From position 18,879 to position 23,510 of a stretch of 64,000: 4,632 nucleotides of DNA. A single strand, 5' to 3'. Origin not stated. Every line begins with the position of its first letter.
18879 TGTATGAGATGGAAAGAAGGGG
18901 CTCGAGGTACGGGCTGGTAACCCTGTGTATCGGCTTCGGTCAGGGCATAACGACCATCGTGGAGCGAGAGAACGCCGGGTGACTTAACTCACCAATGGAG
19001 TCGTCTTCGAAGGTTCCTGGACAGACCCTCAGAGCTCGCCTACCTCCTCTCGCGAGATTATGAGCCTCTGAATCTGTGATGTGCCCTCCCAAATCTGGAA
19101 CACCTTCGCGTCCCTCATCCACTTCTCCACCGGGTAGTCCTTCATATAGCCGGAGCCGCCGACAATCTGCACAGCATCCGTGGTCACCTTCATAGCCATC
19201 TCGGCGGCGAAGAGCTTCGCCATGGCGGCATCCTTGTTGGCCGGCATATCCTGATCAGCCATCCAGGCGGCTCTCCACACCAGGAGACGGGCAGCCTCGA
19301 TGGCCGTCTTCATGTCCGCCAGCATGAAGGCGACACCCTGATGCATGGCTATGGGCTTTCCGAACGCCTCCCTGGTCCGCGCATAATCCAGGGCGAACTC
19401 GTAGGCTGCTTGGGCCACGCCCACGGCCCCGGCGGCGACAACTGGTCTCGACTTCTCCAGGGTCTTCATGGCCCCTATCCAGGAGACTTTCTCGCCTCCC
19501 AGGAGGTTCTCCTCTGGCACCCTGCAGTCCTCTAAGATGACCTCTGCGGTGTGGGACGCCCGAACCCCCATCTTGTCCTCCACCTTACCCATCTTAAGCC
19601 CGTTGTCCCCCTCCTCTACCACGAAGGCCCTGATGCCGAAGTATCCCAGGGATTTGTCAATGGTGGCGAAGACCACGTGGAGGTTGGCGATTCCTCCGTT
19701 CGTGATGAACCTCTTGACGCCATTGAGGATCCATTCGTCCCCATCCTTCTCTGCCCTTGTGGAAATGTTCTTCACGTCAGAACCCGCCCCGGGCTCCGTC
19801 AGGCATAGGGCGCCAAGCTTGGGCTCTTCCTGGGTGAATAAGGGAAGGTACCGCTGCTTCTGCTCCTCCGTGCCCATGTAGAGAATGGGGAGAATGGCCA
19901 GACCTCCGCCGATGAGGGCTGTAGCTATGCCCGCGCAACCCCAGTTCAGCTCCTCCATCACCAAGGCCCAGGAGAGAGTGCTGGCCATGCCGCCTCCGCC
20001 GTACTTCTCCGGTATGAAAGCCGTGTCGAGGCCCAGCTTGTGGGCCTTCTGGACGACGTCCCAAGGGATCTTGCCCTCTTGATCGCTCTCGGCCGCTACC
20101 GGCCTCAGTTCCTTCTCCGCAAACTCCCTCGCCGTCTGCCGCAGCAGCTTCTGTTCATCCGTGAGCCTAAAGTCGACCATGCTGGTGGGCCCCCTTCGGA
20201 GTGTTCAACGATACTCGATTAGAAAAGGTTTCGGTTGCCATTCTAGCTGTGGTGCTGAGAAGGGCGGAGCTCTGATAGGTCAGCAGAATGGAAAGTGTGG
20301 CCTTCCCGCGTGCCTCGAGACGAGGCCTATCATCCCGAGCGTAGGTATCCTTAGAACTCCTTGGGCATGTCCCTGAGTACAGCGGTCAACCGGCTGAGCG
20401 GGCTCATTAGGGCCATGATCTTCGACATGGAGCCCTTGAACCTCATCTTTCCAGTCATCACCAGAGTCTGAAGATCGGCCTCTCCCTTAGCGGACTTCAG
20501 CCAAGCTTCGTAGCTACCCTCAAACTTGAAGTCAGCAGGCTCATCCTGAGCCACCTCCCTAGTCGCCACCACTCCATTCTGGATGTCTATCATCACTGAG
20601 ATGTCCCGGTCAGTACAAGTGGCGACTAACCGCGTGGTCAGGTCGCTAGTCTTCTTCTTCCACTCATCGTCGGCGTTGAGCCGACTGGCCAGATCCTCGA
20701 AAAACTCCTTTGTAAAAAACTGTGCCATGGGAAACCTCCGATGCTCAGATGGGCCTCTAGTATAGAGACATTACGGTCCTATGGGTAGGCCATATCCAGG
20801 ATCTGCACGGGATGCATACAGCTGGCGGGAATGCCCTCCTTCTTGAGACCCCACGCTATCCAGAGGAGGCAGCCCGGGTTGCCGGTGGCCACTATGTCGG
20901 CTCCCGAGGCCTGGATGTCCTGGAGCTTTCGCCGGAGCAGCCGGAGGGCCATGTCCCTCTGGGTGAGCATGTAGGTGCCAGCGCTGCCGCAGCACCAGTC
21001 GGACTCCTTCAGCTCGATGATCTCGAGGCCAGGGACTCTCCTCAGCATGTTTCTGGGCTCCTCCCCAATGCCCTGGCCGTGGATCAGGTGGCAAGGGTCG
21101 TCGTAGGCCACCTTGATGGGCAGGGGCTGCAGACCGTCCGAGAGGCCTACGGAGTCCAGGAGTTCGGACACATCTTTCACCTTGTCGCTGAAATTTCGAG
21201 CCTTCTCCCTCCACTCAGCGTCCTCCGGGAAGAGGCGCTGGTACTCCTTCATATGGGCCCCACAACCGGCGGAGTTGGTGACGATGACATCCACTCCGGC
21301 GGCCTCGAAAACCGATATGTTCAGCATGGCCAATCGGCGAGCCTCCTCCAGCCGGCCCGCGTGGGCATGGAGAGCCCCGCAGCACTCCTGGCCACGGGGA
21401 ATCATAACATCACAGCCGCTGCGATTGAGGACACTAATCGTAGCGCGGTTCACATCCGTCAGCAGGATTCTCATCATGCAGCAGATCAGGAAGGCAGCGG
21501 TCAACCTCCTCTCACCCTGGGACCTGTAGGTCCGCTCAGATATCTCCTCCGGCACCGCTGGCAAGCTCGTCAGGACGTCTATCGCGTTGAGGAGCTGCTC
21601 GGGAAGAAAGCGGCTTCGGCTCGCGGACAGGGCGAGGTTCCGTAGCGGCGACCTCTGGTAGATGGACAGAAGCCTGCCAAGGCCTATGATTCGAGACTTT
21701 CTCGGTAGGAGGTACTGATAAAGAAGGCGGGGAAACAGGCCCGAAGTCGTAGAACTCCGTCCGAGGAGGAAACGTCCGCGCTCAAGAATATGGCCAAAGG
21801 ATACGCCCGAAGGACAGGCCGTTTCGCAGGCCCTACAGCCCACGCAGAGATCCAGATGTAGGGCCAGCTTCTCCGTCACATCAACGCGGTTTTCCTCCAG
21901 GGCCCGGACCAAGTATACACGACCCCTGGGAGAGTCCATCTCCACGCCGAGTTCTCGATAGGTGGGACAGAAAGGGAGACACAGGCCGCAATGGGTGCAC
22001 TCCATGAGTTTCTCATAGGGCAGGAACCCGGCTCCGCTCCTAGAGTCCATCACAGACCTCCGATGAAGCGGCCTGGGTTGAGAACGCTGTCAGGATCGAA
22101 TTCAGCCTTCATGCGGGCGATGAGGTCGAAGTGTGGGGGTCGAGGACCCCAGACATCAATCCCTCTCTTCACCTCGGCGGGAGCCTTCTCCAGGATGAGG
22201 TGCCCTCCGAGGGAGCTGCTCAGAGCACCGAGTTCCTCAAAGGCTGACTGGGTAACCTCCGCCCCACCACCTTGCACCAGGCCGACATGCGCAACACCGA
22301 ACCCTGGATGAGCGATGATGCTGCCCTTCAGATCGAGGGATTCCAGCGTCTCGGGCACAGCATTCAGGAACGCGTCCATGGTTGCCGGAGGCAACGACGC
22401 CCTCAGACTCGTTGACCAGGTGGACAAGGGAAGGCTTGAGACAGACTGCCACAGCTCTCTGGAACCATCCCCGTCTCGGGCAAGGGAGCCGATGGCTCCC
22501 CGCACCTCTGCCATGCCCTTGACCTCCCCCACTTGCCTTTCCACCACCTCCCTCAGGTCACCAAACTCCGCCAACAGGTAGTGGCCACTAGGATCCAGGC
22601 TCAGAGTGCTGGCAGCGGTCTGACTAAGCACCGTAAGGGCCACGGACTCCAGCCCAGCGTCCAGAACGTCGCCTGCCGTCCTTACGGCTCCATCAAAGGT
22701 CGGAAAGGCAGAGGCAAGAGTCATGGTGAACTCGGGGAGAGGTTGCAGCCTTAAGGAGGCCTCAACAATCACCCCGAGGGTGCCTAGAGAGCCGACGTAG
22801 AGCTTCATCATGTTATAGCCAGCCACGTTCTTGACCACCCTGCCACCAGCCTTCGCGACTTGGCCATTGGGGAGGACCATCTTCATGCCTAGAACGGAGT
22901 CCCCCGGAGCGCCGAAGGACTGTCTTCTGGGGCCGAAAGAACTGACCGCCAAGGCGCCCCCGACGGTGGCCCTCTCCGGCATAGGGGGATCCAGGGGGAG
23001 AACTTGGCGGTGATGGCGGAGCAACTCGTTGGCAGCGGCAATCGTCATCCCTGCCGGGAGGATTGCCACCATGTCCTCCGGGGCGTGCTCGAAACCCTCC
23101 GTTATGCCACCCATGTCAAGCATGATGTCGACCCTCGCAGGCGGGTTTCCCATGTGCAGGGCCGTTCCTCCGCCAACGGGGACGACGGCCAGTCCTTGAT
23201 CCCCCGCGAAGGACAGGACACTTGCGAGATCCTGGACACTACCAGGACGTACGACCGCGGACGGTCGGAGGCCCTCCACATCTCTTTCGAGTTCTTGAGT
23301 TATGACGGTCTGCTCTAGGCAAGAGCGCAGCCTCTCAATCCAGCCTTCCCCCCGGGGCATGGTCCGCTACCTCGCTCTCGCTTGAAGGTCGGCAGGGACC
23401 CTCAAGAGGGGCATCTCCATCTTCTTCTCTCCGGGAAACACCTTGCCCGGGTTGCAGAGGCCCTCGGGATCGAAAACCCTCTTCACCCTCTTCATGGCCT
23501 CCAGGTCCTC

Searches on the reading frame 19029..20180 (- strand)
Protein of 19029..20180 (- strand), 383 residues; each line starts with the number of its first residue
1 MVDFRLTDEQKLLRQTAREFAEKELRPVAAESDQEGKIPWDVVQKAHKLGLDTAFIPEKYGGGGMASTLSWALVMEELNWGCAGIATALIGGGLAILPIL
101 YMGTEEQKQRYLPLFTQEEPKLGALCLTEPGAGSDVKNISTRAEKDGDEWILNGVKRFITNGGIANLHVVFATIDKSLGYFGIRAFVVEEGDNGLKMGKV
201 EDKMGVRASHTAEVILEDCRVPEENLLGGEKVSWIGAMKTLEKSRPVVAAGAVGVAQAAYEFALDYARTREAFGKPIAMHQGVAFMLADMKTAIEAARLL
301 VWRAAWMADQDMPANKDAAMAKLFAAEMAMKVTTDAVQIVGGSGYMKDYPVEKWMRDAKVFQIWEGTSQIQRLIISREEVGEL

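Call 17: search_protein_families(library=pfam, proteins=[window:19029-20180:-], max_evalue=0.01)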
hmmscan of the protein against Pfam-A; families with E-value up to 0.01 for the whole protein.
window:19029-20180:- (383 aa): 5 families
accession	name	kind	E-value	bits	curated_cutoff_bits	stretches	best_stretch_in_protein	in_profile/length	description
PF00441.29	Acyl-CoA_dh_1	-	3.1e-54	183.6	22.4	1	235-378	5-148/150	Acyl-CoA dehydrogenase, C-terminal domain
PF02771.21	Acyl-CoA_dh_N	-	2.8e-33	115.1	22.9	1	7-118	1-112/113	Acyl-CoA dehydrogenase, N-terminal domain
PF02770.24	Acyl-CoA_dh_M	-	1.8e-25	89.3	33.3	1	124-219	1-97/97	Acyl-CoA dehydrogenase, middle domain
PF08028.16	Acyl-CoA_dh_2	-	2.6e-22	80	22.7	1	248-368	3-133/134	Acyl-CoA dehydrogenase, C-terminal domain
PF22924.1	ACOX_C_alpha1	-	0.0012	19.2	27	1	264-370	49-159/169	Acyl-CoA oxidase, C-alpha1 domain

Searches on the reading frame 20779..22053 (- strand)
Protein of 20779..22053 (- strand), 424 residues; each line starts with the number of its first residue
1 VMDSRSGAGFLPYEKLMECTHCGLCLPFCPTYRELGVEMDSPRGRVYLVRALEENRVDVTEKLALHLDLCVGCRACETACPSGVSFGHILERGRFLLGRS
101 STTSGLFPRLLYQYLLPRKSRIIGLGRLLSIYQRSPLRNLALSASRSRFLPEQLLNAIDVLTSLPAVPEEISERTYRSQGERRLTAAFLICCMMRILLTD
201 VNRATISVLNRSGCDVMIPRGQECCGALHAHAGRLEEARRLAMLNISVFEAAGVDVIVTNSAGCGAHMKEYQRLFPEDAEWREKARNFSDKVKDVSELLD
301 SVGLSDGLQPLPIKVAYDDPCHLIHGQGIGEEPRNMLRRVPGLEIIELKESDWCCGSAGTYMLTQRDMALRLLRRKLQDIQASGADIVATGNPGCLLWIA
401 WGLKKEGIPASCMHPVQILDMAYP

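Call 17: search_protein_families(library=pfam, proteins=[window:20779-22053:-], max_evalue=0.01)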
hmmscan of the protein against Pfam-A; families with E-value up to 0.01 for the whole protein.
window:20779-22053:- (424 aa): 14 families
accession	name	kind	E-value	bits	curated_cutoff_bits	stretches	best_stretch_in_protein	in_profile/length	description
PF02754.22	CCG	-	4.6e-36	123.2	20.6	2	315-399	1-84/85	Cysteine-rich domain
PF13183.11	Fer4_8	-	5.2e-12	46.6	27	1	17-84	3-68/68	4Fe-4S dicluster domain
PF13534.11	Fer4_17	-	1.4e-10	42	22.2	1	18-84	1-60/61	4Fe-4S dicluster domain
PF12838.12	Fer4_7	-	5.2e-10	40.1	27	1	19-84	2-52/52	4Fe-4S dicluster domain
PF13237.11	Fer4_10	-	8.2e-09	35.7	25.5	1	66-82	5-21/53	4Fe-4S dicluster domain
PF00037.32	Fer4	-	4.3e-08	33.1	21.1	1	67-83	5-21/24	4Fe-4S binding domain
PF12797.12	Fer4_2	-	4.5e-08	33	24.5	1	65-82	5-22/22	4Fe-4S binding domain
PF12800.12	Fer4_4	-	5.8e-07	29.8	24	2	18-32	3-17/17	4Fe-4S binding domain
PF13484.11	Fer4_16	-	1e-06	29.9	30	1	18-82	1-65/66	4Fe-4S double cluster binding domain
PF12837.12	Fer4_6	-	5.7e-06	26.5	25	1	68-84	7-23/24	4Fe-4S binding domain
PF13187.11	Fer4_9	-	2.6e-05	24.6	27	1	18-83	1-50/52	4Fe-4S dicluster domain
PF14697.11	Fer4_21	-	0.00015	22.3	35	0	61-81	32-52/59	4Fe-4S dicluster domain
PF12798.12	Fer4_3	-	0.00028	21.9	27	0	70-83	1-14/15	4Fe-4S binding domain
PF25160.1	LdpA_Fe-S-bd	-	0.0028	17.9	27.6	0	65-83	23-41/49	LdpA Fe-S cluster-binding domain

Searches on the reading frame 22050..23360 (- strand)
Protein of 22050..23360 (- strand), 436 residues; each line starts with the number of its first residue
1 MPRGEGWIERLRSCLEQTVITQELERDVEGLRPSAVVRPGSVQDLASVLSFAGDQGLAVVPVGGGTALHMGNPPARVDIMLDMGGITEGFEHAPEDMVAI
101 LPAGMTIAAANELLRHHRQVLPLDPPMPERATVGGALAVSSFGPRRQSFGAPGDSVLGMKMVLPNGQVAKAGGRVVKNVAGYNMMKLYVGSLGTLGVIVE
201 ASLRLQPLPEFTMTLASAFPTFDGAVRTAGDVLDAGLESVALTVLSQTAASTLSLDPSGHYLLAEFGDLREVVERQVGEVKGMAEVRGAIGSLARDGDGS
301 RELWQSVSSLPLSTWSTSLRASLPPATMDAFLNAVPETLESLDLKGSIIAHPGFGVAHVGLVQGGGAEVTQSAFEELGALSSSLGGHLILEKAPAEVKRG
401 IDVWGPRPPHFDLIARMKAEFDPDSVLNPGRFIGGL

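Call 17: search_protein_families(library=pfam, proteins=[window:22050-23360:-], max_evalue=0.01)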
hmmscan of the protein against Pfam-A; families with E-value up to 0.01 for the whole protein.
window:22050-23360:- (436 aa): 2 families
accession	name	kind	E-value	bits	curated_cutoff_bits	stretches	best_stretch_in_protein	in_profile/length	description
PF01565.28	FAD_binding_4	-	3.8e-27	95.1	26.4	1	33-171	1-138/139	FAD binding domain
PF02913.24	FAD-oxidase_C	-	2.7e-12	47.4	21.2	1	209-431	2-247/248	FAD linked oxidases, C-terminal domain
